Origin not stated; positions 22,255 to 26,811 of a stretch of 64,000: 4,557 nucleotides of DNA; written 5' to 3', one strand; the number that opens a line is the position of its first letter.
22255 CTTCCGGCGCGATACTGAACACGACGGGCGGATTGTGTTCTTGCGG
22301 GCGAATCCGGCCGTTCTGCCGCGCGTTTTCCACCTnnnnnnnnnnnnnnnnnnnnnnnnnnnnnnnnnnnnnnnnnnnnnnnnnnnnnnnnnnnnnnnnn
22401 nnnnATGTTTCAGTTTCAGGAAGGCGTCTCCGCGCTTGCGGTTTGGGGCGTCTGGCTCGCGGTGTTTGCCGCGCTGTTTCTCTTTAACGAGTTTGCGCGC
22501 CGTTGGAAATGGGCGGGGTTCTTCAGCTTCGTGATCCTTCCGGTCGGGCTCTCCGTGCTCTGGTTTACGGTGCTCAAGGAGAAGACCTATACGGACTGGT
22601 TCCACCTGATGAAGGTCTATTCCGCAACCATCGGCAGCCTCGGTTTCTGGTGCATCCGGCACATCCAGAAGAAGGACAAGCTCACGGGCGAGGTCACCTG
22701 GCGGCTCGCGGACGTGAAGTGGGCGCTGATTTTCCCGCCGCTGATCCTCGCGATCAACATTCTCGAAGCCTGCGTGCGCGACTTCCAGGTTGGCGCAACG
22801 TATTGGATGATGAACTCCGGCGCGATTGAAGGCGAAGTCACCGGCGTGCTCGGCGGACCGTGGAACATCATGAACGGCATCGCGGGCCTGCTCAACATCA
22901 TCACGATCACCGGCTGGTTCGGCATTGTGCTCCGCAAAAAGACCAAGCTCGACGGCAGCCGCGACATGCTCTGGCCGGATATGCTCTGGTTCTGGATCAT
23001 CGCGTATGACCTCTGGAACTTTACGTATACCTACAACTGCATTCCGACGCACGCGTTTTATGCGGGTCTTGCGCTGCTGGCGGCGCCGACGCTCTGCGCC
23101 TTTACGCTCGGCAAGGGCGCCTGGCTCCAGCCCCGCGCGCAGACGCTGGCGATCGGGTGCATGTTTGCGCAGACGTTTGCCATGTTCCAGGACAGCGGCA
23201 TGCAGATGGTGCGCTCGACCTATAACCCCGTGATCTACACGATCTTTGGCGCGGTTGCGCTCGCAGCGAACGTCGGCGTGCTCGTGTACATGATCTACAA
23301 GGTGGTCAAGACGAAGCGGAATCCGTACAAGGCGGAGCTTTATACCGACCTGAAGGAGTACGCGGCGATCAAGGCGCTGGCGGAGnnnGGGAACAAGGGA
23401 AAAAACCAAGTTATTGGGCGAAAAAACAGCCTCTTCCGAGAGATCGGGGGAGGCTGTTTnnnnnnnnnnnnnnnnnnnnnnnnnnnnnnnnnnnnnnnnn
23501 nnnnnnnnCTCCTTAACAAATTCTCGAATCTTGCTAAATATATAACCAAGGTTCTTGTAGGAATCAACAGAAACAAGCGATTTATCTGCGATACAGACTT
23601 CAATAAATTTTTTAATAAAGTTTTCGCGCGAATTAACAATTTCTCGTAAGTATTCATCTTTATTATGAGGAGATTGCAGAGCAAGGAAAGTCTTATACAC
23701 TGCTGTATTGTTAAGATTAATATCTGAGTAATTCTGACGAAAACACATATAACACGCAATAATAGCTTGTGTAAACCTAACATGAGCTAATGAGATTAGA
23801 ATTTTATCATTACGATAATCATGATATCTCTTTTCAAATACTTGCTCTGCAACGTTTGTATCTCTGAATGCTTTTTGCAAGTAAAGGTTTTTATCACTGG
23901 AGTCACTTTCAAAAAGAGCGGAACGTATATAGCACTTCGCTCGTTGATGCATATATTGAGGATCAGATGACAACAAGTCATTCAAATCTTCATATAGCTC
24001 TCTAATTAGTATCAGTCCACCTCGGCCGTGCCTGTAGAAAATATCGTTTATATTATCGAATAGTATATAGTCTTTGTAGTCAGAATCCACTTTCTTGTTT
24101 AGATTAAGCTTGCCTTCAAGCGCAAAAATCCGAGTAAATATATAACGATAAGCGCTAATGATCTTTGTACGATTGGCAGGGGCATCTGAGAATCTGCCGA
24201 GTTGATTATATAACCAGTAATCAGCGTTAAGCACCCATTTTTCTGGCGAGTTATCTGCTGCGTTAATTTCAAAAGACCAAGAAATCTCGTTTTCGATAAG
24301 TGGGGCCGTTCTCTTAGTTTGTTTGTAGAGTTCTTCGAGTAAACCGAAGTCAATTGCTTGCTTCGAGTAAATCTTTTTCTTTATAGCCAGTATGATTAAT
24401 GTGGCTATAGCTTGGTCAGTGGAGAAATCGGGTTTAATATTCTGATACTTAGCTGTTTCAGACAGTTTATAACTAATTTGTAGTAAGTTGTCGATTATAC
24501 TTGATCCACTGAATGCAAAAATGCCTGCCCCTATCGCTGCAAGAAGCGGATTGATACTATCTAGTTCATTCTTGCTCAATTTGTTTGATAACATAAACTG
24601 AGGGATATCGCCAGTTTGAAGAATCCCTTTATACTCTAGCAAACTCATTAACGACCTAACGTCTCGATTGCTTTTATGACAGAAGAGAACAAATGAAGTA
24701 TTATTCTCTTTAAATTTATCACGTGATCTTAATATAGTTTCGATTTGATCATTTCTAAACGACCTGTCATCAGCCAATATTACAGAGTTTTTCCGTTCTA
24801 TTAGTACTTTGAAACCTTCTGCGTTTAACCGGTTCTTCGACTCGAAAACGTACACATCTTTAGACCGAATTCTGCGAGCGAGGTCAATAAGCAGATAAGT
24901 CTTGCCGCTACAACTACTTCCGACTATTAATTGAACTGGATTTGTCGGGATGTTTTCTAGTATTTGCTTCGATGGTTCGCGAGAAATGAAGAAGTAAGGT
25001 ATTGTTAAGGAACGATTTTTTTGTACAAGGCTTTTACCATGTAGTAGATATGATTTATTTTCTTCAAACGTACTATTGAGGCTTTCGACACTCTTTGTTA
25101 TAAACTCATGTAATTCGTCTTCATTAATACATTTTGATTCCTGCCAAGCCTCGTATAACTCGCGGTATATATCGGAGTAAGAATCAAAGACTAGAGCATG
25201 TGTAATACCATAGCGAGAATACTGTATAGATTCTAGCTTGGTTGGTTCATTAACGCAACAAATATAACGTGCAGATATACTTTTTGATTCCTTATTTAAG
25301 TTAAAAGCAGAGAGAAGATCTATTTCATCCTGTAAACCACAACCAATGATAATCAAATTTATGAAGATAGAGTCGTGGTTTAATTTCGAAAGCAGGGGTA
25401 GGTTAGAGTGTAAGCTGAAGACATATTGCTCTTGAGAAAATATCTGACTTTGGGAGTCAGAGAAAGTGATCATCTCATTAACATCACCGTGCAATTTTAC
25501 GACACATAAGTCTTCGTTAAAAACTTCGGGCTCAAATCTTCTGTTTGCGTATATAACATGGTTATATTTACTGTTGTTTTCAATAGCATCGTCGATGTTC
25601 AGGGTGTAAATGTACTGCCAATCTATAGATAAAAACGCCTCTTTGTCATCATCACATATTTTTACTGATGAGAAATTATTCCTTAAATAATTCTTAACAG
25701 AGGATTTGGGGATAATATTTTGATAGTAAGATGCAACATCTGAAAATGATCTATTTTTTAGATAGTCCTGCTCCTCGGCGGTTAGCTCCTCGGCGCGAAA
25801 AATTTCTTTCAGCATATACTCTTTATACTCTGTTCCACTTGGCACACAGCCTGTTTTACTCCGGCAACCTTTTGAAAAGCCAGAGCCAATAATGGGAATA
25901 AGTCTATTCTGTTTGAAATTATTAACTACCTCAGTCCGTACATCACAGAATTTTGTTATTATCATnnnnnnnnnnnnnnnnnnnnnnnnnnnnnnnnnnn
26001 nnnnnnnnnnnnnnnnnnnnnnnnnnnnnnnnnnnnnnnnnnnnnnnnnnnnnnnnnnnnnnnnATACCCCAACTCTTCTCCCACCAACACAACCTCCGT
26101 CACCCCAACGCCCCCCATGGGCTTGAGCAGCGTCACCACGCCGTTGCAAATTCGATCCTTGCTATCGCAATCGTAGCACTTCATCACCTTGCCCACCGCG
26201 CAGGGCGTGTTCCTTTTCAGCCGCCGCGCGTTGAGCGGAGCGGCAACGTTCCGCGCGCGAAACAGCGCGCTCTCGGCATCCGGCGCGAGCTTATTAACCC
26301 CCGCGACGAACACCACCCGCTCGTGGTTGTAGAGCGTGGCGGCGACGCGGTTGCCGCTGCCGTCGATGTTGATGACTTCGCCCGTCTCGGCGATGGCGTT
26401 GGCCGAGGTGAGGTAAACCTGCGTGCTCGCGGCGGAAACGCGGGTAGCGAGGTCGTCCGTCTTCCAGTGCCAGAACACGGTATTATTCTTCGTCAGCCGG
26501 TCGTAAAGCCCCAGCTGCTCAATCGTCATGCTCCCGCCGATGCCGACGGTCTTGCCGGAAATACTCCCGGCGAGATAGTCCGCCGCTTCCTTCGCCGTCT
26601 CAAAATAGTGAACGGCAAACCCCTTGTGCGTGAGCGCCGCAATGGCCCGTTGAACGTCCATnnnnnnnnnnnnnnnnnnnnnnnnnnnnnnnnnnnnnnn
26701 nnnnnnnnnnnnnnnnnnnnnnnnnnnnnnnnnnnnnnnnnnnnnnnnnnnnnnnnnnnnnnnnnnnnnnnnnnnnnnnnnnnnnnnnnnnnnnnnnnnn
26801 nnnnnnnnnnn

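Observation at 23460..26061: Stand-alone AT-rich Sir2-STAND NTPase gene: candidate NAD+-depleting anti-phage sensor-effector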

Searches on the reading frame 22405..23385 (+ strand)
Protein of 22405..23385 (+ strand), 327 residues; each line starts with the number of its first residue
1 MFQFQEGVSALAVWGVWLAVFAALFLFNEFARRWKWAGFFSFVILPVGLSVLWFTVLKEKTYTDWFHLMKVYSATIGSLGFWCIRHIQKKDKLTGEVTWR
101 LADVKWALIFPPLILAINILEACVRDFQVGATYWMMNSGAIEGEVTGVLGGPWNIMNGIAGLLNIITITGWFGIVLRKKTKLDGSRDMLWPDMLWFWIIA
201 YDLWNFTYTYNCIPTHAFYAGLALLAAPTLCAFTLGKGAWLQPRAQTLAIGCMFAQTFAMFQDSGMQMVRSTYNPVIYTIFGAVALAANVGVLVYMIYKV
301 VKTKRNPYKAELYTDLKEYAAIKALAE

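Call 24: search_protein_families(library=pfam, proteins=[window:22405-23385:+], max_evalue=0.001)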
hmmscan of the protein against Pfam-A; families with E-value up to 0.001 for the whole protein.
window:22405-23385:+ (327 aa): 1 family
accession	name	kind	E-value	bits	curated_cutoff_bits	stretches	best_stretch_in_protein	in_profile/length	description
PF18948.5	DUF5692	-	1e-109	366.8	27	1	12-323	6-302/304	Family of unknown function (DUF5692)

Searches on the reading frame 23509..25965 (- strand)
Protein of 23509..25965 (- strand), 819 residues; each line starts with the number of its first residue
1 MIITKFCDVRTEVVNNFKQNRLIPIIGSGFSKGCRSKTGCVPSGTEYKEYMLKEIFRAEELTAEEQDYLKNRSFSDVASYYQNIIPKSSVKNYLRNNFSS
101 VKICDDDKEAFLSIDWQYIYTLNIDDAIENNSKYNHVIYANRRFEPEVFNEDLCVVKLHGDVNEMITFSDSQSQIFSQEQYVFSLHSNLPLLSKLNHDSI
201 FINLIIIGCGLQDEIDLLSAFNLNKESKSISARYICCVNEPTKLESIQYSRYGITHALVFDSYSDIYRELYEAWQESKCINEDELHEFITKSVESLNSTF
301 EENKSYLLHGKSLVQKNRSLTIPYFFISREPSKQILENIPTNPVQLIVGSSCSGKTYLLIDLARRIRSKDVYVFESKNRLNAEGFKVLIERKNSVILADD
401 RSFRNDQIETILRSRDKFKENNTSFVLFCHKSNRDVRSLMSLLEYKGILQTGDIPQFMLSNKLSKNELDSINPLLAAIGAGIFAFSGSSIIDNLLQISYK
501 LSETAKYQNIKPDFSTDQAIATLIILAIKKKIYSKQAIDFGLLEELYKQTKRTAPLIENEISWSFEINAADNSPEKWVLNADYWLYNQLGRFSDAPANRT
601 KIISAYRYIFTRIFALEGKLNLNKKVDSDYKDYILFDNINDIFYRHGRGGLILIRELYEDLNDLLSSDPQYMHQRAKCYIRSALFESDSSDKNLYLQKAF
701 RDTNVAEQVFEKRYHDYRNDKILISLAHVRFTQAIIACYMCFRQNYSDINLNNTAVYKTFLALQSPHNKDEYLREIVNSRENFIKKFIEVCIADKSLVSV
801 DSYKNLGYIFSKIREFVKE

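Call 4: search_protein_families(library=pfam, proteins=[window:23509-25965:-], max_evalue=1)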
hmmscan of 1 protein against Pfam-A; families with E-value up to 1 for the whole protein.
window:23509-25965:- (819 aa): 5 families
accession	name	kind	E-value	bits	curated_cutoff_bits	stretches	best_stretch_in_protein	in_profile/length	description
PF13289.12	SIR2_2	-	6.3e-08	33.3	24.5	1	119-236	3-119/141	SIR2-like domain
PF25199.1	nSTAND_NTPase5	-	2.1e-06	28.1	34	1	337-432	30-135/145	Novel STAND NTPase 5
PF20720.3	nSTAND3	-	0.014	15.5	27.2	1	329-400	4-73/155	Novel STAND NTPase 3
PF13191.12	AAA_16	-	0.071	14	32.6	1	343-381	25-63/167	AAA ATPase domain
PF07728.20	AAA_5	-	0.18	12.2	22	0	267-319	57-109/139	AAA domain (dynein-related subfamily)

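Call 5: search_protein_families(library=padloc, proteins=[window:23509-25965:-], max_evalue=1)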
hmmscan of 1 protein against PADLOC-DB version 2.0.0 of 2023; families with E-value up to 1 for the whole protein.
window:23509-25965:- (819 aa): 4 families
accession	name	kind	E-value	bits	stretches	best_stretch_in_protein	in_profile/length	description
PDLC02170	Avs5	-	8e-60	200.7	1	9-698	11-666/771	-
PDLC00409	ThsA1|ThsA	-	1.2e-05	22.8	1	67-213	54-199/242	STALD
PDLC00407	ThsA1|ThsA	-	3.8e-05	20.5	1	68-212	54-197/478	STALD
PDLC04140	mad8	-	0.00013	19.6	1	335-447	20-115/314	mads_8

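Call 6: search_protein_families(library=ncbifam, proteins=[window:23509-25965:-], max_evalue=1)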
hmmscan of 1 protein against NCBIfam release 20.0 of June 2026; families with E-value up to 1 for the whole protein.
window:23509-25965:- (819 aa): 1 family
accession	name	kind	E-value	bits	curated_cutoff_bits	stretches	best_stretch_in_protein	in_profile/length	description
NF041814.1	Avs5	equivalog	6.1e-72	242.7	1000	1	10-702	12-670/763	AVAST type 5 anti-phage protein Avs5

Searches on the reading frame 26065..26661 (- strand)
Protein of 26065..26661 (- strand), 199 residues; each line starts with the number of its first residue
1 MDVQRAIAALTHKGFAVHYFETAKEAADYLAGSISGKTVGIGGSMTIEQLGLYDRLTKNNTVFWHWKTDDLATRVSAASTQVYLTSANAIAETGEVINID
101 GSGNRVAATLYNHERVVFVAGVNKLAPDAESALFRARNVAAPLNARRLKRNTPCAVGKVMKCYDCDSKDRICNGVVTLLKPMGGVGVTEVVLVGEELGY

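Call 24: search_protein_families(library=pfam, proteins=[window:26065-26661:-], max_evalue=0.001)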
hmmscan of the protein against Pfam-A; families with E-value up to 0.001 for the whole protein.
window:26065-26661:- (199 aa): 1 family
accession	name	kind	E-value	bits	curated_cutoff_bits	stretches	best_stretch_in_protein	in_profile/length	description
PF02589.21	LUD_dom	-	1.5e-35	123.1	22.6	1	4-193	2-189/189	LUD domain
